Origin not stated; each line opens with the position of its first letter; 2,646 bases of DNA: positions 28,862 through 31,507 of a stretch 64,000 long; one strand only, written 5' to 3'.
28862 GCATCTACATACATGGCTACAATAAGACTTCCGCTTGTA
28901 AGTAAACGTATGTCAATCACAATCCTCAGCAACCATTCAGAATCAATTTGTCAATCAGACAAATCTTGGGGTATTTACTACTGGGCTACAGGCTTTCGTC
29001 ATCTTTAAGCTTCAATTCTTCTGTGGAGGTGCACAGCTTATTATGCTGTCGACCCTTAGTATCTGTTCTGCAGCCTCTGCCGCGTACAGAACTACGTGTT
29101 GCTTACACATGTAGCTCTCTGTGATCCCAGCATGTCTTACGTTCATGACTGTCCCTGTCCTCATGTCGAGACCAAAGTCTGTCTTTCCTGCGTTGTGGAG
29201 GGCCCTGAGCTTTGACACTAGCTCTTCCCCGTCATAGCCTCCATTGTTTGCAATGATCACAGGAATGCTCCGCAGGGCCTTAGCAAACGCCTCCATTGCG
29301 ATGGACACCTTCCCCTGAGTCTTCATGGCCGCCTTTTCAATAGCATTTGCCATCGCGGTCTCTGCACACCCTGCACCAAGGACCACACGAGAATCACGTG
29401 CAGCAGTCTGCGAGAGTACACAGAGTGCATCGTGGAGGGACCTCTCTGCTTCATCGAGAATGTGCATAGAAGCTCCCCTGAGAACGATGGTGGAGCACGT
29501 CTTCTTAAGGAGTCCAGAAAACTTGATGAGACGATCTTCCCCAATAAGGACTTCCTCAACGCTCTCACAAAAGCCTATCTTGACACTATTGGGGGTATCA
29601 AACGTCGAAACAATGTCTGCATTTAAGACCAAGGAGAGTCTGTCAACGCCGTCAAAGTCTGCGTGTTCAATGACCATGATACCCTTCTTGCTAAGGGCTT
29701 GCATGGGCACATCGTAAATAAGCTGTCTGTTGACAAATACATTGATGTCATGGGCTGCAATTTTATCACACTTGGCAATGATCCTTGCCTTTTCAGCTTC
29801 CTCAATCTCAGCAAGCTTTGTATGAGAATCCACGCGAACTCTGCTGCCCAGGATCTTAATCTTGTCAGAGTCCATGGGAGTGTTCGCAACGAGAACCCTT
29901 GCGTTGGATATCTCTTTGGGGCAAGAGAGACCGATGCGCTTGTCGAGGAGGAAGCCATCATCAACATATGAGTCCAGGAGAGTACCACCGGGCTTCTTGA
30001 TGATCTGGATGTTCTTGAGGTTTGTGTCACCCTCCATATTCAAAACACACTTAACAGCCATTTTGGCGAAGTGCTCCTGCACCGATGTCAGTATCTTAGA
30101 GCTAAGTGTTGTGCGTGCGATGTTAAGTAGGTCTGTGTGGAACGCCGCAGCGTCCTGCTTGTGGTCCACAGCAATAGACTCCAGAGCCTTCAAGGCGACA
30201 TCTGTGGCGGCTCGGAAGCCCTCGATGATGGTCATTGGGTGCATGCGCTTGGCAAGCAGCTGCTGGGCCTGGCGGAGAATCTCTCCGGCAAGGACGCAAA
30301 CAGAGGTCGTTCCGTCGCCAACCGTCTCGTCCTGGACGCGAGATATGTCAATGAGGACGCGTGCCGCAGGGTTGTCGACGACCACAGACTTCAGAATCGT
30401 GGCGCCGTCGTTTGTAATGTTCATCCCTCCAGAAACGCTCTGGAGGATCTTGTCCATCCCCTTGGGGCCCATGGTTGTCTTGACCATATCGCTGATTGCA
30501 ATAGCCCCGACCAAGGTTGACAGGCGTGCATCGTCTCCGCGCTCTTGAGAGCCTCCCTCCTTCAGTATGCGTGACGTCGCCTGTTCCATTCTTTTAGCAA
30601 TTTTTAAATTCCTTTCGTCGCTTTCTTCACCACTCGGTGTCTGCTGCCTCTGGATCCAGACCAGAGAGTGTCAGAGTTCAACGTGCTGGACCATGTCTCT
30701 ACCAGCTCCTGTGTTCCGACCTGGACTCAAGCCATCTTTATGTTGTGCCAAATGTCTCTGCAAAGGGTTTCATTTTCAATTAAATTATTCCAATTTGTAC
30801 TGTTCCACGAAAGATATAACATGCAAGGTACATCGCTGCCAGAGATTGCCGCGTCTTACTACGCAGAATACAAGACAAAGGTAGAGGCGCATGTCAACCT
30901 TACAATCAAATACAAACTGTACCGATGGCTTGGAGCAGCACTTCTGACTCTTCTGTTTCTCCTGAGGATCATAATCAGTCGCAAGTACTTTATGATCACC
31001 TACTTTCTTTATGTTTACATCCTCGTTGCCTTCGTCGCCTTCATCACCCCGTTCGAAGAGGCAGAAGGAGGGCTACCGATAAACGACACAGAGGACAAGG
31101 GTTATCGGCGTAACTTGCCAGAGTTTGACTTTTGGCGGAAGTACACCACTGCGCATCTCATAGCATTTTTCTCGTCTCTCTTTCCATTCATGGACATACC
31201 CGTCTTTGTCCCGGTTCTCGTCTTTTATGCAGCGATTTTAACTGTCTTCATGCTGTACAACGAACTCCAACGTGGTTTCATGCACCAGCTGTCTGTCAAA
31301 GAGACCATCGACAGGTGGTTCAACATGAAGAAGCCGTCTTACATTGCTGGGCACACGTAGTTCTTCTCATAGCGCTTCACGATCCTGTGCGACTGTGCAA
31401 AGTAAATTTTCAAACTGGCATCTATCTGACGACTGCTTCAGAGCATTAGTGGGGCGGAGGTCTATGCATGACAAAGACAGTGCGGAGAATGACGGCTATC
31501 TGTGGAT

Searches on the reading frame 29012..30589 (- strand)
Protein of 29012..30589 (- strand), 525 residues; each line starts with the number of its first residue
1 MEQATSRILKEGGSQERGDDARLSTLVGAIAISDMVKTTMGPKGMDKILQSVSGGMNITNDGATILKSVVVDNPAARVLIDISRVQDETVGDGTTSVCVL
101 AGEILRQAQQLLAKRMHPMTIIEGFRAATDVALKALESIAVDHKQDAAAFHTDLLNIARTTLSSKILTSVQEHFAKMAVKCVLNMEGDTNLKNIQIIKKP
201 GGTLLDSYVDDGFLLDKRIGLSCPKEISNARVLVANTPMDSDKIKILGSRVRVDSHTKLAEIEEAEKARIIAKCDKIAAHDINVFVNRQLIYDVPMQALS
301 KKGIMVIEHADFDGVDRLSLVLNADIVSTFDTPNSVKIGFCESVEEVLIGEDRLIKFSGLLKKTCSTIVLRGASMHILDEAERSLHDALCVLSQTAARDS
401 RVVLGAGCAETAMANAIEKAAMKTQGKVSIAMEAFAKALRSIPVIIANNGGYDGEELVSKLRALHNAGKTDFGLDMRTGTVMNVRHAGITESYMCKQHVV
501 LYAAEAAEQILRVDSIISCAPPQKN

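Call 39: find_homologous_proteins(query=window:29012-30589:-, max_evalue=1e-150)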
Query window:29012-30589:- (525 aa): 3923 proteins with E <= 1e-150 among 8000 candidates; the best 120 are listed.
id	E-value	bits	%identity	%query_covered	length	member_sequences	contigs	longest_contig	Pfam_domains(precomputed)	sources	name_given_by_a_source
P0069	0.0e+0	1102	97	100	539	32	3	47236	PF00118.30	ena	-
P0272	8.9e-253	857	56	99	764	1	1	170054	PF00118.30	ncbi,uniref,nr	ncbi:Chaperone, tailless complex polypeptide 1 [Artemisia annua]|uniref:CCT-beta n=2 Tax=Magnoliopsi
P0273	6.3e-246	834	73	99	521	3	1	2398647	PF00118.30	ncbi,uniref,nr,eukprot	ncbi:TCP-1 chaperonin subunit beta [Giardia muris]|uniref:CCT-beta n=1 Tax=Giardia muris TaxID=5742 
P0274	1.9e-245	833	57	99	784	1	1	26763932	PF00118.30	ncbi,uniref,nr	ncbi:T-complex protein 1 subunit beta [Olea europaea var. sylvestris]|uniref:T-complex protein 1 sub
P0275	5.5e-240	815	72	100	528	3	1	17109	PF00118.30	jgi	-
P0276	4.5e-239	812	73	99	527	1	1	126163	PF00118.30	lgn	-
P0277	1.4e-221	754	67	99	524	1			PF00118.30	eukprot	eukprot:gnl/Dysnectes_brevis/1281_a1436_3956.p1 GENE.gnl/Dysnectes_brevis/1281_a1436_3956~~gnl/Dysne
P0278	5.9e-217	739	52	90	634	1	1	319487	PF00118.30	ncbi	ncbi:putative T-complex protein 1 subunit beta, partial [Leucoagaricus sp. SymC.cos]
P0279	2.1e-215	734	65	98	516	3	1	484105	PF00118.30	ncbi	ncbi:TCP-1_chaperonin subunit beta [Hexamita inflata]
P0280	1.4e-207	708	62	100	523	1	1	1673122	PF00118.30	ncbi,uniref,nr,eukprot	ncbi:TCP-1 chaperonin subunit beta [Spironucleus salmonicida]|uniref:CCT-beta n=1 Tax=Spironucleus s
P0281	7.5e-204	696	60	99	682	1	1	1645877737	PF00118.30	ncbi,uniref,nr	ncbi:unnamed protein product [Vicia faba]|uniref:CCT-beta n=1 Tax=Vicia faba TaxID=3906 RepID=A0AAV1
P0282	3.7e-201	687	54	90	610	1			PF00118.30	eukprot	eukprot:CAMPEP_0197467654 /NCGR_PEP_ID=MMETSP1175-20131217/65680_1 /TAXON_ID=1003142 /ORGANISM="Tric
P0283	5.2e-201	686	61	98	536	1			PF00118.30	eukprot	eukprot:TRINITY_DN1244_c0_g1_i1.p1 TRINITY_DN1244_c0_g1~~TRINITY_DN1244_c0_g1_i1.p1 ORF type:complet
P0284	3.9e-200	683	61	98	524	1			PF00118.30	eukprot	eukprot:TRINITY_DN1775_c0_g1::TRINITY_DN1775_c0_g1_i1::g.25081::m.25081 TRINITY_DN1775_c0_g1::TRINIT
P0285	1.0e-199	682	61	98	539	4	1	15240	PF00118.30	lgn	-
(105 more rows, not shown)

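Call 40: find_encoding_contigs(protein=P0273, flank=10000, max_places=2)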
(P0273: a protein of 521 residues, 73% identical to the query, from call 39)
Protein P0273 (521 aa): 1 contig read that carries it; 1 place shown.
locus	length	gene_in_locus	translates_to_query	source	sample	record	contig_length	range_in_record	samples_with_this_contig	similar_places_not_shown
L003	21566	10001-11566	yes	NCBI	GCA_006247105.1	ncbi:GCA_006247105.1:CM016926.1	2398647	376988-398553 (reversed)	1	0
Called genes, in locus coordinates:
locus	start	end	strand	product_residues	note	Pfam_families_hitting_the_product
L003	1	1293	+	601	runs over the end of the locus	-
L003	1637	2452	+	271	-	PF11069:CFAP298 (weak)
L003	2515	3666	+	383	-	PF00481:PP2C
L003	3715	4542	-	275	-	PF01066:CDP-OH_P_transf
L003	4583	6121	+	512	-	-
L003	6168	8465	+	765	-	PF07738:Sad1_UNC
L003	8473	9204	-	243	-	PF16561:AMPK1_CBM, PF04739:AMPKBI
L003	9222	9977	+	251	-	-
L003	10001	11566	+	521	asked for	PF00118:Cpn60_TCP1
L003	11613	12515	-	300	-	PF03051:Peptidase_C1_2 (faint), PF00112:Peptidase_C1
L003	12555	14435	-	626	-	PF02383:Syja_N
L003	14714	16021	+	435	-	PF05291:Bystin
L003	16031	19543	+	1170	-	-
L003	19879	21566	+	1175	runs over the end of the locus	PF00023:Ank (faint), PF12796:Ank_2 (weak), PF13606:Ank_3 (faint), PF13637:Ank_4 (faint), PF12796:Ank_2, PF13857:Ank_5 (weak), PF12796:Ank_2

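Call 41: find_encoding_contigs(protein=P0276, flank=10000, max_places=2)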
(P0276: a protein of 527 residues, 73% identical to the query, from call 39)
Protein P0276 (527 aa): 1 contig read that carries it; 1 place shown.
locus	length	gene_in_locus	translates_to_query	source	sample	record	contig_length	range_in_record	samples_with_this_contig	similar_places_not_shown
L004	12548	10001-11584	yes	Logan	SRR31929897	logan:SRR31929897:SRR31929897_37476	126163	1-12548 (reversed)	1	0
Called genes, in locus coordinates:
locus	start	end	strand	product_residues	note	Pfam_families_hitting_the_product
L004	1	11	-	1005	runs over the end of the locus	PF01496:V_ATPase_I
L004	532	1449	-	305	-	PF00248:Aldo_ket_red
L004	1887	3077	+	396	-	PF22099:MRS2-like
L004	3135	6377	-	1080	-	-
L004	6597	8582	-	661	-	-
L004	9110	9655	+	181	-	-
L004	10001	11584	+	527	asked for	PF00118:Cpn60_TCP1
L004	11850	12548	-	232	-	?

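Call 42: find_encoding_contigs(protein=P0275, flank=10000, max_places=2)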
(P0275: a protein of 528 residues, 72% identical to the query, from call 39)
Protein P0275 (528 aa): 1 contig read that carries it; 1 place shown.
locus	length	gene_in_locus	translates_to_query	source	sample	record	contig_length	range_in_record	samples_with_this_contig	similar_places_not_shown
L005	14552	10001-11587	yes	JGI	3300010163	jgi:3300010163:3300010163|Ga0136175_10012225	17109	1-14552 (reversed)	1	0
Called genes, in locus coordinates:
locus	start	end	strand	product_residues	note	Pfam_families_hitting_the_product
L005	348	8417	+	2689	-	PF12774:AAA_6, PF17852:Dynein_AAA_lid, PF12775:AAA_7, PF17857:AAA_lid_1, PF12780:AAA_8, PF12777:MT, PF12781:AAA_9, PF03028:Dynein_heavy, +4 more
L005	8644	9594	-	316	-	PF00293:NUDIX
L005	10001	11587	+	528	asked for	PF00118:Cpn60_TCP1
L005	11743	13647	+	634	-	PF00370:FGGY_N, PF02782:FGGY_C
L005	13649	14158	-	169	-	-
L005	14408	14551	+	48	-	?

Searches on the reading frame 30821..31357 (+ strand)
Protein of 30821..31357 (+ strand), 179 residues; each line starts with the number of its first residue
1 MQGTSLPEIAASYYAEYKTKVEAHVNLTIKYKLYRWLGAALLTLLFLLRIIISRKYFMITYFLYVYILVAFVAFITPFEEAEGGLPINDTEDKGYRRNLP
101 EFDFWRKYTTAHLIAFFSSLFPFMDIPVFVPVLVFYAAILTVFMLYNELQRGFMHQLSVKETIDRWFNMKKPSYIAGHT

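Call 69: find_homologous_proteins(query=window:30821-31357:+, max_evalue=1e-20)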
Query window:30821-31357:+ (179 aa): 3 proteins with E <= 1e-20 among 127 candidates.
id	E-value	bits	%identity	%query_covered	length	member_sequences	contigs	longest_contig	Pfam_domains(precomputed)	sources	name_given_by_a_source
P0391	1.1e-113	395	100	100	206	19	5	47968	PF03248.19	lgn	-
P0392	8.4e-90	317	76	99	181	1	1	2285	PF03248.19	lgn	-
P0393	6.5e-70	252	81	84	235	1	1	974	PF03248.19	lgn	-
